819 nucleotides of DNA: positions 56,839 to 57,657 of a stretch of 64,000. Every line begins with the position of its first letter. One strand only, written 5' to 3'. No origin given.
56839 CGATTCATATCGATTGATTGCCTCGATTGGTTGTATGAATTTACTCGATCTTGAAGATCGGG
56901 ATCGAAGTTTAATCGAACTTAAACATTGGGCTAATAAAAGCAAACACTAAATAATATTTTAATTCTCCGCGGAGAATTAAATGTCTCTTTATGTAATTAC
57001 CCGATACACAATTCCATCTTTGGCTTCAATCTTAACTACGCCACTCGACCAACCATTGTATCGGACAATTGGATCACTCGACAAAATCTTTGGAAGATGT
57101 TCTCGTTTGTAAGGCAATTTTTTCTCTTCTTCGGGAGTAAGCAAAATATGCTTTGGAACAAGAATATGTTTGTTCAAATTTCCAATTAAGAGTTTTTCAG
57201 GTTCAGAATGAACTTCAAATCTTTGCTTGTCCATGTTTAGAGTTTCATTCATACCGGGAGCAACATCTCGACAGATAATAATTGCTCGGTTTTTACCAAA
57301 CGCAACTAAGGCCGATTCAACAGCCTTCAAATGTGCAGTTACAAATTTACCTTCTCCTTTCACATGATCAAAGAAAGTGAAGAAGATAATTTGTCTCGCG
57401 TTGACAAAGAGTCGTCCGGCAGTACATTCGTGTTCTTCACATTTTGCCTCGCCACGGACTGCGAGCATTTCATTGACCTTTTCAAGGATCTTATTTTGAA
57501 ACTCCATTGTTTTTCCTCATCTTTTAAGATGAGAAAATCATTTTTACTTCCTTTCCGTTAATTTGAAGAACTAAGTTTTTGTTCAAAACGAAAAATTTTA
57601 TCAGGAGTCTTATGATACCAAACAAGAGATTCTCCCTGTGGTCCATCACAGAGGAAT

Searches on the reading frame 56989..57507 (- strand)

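Call 60: search_protein_families(library=pfam, proteins=[window:56989-57507:-], max_evalue=0.01)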
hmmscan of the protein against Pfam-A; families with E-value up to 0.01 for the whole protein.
window:56989-57507:- (172 aa): 1 family
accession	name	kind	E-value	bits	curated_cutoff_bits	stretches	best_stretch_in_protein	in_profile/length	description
PF01191.24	RNA_pol_Rpb5_C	-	1.3e-12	47.7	23.5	1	110-169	2-66/73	RNA polymerase Rpb5, C-terminal domain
